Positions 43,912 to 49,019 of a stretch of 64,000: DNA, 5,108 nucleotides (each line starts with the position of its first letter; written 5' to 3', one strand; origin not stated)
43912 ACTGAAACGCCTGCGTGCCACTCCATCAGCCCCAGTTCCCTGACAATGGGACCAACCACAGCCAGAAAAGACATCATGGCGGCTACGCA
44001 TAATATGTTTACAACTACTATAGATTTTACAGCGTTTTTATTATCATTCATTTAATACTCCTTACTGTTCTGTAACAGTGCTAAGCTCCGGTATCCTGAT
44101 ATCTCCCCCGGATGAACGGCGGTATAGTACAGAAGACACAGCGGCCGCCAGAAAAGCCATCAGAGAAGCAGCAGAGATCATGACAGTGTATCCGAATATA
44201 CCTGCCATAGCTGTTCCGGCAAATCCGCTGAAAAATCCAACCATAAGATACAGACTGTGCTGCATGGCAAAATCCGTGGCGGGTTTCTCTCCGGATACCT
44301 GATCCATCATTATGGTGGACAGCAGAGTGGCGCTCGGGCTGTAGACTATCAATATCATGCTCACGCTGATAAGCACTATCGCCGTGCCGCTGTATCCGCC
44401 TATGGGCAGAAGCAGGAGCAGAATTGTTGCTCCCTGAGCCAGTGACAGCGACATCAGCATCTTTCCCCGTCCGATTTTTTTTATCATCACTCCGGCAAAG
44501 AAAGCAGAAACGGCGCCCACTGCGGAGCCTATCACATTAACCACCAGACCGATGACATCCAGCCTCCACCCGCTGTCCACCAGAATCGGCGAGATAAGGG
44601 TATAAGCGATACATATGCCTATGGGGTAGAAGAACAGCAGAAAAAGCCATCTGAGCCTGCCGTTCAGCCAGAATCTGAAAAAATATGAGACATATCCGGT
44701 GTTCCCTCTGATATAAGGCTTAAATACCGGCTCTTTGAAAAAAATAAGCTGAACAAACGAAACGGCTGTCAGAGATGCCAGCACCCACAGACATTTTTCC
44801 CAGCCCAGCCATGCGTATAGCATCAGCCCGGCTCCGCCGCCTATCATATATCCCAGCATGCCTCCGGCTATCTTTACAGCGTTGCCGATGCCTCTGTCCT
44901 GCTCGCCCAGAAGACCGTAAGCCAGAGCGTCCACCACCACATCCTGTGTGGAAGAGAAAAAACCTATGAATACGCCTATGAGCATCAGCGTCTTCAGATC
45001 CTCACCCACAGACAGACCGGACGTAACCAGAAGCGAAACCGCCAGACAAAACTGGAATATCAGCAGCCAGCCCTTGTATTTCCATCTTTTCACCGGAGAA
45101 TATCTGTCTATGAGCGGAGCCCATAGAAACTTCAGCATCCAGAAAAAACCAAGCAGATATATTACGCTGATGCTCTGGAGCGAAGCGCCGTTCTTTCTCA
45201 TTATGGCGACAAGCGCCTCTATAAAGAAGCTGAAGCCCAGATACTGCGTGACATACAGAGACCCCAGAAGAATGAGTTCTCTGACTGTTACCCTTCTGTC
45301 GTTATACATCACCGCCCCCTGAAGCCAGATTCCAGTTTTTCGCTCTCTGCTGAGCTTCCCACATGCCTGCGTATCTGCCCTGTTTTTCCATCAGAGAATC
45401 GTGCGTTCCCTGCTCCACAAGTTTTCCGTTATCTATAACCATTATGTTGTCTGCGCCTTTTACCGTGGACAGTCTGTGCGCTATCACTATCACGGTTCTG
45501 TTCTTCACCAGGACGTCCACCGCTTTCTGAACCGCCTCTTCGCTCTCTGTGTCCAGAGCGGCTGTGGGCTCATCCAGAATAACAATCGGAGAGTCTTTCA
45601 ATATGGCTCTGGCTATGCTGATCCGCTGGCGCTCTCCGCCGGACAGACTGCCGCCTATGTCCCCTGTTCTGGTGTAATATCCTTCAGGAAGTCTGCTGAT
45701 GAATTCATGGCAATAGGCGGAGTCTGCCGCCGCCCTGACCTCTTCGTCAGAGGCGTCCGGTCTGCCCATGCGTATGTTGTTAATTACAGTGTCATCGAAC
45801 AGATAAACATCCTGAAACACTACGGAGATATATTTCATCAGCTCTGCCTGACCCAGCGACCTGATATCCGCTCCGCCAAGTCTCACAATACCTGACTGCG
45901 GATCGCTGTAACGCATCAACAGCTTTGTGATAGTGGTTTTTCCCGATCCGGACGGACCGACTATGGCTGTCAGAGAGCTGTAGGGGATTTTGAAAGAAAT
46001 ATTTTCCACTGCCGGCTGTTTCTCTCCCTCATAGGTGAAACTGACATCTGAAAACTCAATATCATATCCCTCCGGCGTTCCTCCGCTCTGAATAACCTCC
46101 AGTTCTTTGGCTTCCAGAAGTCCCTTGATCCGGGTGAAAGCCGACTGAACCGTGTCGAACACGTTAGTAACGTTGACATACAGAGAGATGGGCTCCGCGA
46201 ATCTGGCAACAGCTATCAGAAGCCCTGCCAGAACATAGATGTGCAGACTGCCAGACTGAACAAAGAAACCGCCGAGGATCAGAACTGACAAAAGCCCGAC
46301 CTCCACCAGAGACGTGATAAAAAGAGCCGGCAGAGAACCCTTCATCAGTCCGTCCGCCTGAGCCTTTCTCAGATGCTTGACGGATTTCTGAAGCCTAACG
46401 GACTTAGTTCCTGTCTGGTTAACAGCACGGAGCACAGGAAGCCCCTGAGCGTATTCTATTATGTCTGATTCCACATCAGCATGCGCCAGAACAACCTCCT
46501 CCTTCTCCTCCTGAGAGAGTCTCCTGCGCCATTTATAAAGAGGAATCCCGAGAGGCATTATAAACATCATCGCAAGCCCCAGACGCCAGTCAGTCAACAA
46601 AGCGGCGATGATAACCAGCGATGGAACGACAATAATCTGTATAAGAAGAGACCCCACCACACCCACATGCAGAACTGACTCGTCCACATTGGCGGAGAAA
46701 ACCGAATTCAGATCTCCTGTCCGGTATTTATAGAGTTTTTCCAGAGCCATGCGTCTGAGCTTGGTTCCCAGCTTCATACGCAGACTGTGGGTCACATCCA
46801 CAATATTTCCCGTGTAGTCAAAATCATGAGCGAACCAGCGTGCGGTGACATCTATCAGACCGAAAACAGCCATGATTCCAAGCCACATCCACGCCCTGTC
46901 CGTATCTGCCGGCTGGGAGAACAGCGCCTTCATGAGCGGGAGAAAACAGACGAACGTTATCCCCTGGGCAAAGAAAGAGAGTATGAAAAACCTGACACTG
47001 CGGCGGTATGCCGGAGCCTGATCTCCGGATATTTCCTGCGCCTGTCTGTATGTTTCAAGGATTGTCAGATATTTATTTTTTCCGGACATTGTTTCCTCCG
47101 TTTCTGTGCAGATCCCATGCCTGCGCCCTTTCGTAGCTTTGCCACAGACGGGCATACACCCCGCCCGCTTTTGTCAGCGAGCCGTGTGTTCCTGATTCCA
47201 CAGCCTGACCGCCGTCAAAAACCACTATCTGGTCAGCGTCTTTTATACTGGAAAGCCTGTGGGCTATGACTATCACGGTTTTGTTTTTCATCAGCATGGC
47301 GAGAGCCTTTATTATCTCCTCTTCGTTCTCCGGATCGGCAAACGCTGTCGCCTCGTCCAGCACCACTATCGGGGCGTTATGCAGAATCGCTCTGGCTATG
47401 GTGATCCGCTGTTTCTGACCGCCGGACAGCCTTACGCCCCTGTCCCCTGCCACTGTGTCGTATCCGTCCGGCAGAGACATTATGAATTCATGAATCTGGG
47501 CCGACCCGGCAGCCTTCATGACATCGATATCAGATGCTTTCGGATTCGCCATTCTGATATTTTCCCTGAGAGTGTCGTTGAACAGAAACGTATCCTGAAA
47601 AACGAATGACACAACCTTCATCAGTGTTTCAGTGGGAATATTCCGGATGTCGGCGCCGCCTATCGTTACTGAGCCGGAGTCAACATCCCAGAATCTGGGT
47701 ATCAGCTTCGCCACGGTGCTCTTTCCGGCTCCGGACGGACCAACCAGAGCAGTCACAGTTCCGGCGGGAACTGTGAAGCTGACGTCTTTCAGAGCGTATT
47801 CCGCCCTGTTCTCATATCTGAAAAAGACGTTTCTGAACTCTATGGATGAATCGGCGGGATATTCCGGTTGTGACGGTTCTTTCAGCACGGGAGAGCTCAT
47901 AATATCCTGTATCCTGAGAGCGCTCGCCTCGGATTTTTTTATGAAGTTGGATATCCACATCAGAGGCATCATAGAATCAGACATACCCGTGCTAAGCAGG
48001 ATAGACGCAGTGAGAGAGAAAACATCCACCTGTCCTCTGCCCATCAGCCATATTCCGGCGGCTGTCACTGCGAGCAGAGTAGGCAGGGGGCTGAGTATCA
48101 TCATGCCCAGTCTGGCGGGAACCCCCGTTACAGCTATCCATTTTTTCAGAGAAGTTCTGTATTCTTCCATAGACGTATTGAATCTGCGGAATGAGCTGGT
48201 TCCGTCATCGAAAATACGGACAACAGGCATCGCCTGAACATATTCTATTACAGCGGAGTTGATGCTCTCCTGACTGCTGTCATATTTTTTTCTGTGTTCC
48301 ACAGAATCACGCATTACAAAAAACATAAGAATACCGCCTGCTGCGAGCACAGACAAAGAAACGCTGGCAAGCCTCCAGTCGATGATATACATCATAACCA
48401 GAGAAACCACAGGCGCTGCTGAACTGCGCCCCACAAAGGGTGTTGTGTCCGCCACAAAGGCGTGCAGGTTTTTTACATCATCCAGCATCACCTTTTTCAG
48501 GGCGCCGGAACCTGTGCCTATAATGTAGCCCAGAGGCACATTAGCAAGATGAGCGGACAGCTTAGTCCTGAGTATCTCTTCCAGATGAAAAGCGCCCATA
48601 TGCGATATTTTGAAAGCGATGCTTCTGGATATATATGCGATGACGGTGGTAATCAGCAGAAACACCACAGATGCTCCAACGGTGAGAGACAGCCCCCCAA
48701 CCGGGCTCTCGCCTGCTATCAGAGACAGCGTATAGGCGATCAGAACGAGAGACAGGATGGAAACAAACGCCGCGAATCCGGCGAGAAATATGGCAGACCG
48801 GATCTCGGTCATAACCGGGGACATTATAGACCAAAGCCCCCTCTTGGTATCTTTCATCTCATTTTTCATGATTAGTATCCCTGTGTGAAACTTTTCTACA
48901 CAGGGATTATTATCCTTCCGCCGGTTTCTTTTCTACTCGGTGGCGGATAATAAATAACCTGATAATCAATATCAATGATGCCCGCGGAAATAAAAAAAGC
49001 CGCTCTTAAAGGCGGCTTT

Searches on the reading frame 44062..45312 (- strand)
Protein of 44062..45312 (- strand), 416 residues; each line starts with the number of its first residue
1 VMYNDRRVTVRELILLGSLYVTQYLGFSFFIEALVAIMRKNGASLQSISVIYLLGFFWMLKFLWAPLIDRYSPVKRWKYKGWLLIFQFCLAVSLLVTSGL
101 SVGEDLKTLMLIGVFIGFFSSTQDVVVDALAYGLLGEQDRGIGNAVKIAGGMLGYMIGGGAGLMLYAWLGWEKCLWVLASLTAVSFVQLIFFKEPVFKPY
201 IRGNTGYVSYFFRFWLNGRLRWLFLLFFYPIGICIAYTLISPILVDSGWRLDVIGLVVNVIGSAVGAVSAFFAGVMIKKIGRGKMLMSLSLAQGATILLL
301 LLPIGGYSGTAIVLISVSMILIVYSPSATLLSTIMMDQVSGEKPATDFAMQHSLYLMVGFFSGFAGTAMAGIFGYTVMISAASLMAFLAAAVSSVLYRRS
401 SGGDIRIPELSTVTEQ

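Call 10: search_protein_families(library=pfam, proteins=[window:44062-45312:-], max_evalue=0.001)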
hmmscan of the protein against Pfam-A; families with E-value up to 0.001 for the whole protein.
window:44062-45312:- (416 aa): 2 families
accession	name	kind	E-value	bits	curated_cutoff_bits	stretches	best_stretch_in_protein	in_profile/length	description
PF07690.21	MFS_1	-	4e-24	85.6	33.4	2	19-366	4-346/347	Major Facilitator Superfamily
PF13000.13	Acatn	-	0.0009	18.3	23.7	0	106-157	118-169/546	Acetyl-coenzyme A transporter 1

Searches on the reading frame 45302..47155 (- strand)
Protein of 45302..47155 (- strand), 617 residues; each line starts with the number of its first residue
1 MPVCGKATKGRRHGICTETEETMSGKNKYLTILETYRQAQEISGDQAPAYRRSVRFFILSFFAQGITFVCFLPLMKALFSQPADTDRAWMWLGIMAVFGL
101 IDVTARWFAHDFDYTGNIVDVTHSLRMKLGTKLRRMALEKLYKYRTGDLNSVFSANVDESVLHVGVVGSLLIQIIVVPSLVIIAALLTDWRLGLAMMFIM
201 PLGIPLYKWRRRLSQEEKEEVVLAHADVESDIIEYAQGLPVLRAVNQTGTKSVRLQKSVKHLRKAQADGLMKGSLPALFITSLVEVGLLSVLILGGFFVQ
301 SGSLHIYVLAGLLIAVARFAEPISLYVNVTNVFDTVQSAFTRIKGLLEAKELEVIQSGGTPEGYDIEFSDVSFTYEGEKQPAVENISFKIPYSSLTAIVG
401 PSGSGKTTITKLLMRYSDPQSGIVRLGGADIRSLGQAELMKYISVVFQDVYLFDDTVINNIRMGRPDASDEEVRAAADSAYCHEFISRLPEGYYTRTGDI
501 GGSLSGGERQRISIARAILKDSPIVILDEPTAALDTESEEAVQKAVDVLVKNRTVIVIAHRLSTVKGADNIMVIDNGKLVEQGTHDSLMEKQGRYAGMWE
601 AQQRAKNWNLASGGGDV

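Call 10: search_protein_families(library=pfam, proteins=[window:45302-47155:-], max_evalue=0.001)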
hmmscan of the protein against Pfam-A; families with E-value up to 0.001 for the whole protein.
window:45302-47155:- (617 aa): 3 families
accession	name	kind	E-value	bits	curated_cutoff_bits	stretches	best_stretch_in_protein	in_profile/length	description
PF00005.33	ABC_tran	-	1.5e-29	103.7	25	1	384-532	2-137/137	ABC transporter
PF00664.28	ABC_membrane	-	2e-10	41.2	28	1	57-308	8-259/274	ABC transporter transmembrane region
PF02463.25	SMC_N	-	2.5e-10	40.6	40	1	503-574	136-211/220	RecF/RecN/SMC N terminal domain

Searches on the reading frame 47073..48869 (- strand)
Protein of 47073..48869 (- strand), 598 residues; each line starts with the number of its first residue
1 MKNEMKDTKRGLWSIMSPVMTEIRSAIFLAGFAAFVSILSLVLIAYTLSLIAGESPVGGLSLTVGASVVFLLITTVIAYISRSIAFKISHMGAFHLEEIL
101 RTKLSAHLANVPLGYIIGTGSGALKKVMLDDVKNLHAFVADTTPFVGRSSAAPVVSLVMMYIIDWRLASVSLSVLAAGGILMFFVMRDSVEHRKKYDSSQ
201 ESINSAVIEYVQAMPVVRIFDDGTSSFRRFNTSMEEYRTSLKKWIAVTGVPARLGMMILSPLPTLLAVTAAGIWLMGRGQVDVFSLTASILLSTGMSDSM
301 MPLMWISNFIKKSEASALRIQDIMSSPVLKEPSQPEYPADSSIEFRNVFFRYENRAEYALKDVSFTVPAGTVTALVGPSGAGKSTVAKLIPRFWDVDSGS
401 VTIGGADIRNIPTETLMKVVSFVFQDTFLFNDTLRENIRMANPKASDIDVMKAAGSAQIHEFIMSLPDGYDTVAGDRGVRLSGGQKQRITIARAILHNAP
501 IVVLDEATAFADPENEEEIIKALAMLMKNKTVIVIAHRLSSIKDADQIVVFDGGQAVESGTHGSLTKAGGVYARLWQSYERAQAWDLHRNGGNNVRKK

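Call 10: search_protein_families(library=pfam, proteins=[window:47073-48869:-], max_evalue=0.001)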
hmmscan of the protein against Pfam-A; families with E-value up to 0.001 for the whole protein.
window:47073-48869:- (598 aa): 4 families
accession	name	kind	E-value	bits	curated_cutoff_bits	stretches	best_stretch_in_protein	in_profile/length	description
PF00005.33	ABC_tran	-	1.1e-30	107.5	25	1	360-509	1-137/137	ABC transporter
PF00664.28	ABC_membrane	-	6.1e-19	69.2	28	1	27-299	5-273/274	ABC transporter transmembrane region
PF02463.25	SMC_N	-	1.1e-08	35.3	40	1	480-549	136-209/220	RecF/RecN/SMC N terminal domain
PF13479.12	AAA_24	-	0.00047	20.5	27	0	372-508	4-74/195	AAA domain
